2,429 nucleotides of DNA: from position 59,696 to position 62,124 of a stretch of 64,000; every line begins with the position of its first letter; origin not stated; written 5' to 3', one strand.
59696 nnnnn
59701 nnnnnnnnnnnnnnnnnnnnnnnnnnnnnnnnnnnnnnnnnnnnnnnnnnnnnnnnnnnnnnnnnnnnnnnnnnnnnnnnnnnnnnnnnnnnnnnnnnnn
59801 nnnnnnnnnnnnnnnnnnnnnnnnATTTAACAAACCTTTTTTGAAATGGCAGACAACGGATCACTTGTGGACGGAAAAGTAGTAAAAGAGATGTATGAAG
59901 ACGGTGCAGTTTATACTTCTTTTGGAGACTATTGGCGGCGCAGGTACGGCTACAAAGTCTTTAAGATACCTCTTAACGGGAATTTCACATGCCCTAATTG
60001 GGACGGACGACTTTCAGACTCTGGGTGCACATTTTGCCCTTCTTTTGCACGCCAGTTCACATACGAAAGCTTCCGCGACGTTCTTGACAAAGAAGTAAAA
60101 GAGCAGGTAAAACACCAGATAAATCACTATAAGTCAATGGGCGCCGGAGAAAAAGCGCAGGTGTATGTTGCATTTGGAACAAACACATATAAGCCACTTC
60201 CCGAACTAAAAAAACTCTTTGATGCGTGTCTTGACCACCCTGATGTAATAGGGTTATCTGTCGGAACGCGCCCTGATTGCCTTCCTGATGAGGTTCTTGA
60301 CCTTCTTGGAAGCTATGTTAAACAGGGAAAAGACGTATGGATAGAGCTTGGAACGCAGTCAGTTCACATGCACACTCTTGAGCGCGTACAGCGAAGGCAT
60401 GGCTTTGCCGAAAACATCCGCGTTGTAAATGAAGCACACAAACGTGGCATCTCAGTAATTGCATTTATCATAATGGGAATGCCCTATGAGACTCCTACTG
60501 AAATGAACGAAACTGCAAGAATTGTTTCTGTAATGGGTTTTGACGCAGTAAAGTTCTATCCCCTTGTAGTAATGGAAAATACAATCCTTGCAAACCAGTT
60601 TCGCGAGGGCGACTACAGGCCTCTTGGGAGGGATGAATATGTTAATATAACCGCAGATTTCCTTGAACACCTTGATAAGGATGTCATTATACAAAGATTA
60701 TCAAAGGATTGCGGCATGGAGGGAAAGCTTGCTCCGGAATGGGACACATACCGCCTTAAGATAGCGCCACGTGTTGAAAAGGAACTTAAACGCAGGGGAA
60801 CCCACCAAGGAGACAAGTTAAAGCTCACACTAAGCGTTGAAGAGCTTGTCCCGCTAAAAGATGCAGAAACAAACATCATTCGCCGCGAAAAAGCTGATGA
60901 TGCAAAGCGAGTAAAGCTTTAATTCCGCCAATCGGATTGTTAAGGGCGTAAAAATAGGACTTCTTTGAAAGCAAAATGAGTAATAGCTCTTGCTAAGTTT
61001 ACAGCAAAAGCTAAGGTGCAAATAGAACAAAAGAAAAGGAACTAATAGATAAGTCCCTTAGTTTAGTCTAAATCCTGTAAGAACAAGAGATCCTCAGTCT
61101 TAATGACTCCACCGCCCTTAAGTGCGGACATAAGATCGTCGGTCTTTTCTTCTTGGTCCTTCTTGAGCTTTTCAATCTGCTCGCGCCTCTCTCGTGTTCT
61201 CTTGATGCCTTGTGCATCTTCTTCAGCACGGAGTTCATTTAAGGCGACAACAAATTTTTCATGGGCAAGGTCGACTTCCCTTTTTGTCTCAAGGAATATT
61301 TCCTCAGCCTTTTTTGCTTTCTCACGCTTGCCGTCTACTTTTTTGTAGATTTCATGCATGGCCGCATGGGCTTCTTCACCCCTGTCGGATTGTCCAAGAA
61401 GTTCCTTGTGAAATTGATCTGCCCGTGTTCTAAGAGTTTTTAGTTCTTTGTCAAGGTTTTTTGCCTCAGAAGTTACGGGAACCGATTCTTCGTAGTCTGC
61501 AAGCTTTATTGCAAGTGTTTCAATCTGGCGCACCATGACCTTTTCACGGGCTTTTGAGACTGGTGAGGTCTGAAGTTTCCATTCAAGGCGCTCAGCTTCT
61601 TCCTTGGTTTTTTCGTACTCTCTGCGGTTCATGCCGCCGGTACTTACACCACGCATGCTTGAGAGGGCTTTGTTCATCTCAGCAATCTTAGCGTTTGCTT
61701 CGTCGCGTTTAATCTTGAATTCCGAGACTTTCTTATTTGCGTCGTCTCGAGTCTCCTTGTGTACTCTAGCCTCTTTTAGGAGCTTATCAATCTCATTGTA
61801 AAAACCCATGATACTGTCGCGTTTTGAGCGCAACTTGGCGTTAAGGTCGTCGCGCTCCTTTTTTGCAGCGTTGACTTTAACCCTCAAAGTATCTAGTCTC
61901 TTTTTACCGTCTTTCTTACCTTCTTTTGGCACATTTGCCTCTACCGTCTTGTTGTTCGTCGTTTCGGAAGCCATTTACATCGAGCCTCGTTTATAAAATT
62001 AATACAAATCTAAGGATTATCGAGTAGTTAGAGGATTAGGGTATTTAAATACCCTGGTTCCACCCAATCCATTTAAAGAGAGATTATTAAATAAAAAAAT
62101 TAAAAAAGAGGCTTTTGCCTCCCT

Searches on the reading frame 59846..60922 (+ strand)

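Call 52: search_protein_families(library=pfam, proteins=[window:59846-60922:+], max_evalue=0.0001)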
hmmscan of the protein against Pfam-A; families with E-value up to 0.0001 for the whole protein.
window:59846-60922:+ (358 aa): 2 families
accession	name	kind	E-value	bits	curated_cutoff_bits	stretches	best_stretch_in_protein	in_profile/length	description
PF16199.10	Radical_SAM_C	-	1.4e-22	80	31.9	1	233-316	2-85/85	Radical_SAM C-terminal domain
PF04055.27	Radical_SAM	-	7.2e-15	56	29.5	1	60-225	10-164/166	Radical SAM superfamily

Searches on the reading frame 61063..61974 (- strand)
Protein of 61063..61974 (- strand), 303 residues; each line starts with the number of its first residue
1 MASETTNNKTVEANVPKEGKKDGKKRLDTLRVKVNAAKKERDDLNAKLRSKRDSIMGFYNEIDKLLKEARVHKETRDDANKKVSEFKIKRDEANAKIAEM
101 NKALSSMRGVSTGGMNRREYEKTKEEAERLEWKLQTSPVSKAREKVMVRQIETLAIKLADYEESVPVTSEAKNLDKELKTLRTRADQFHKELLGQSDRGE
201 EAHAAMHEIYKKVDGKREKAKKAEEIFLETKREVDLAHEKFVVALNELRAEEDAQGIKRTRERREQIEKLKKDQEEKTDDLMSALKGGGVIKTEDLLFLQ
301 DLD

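Call 53: search_protein_families(library=pfam, proteins=[window:61063-61974:-], max_evalue=0.0001)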
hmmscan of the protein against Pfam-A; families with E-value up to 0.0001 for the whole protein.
window:61063-61974:- (303 aa): 1 family
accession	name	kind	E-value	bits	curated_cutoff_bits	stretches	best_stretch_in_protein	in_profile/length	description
PF23435.1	DUF7121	-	5.4e-21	75.7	29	1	26-300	36-302/307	Family of unknown function (DUF7121)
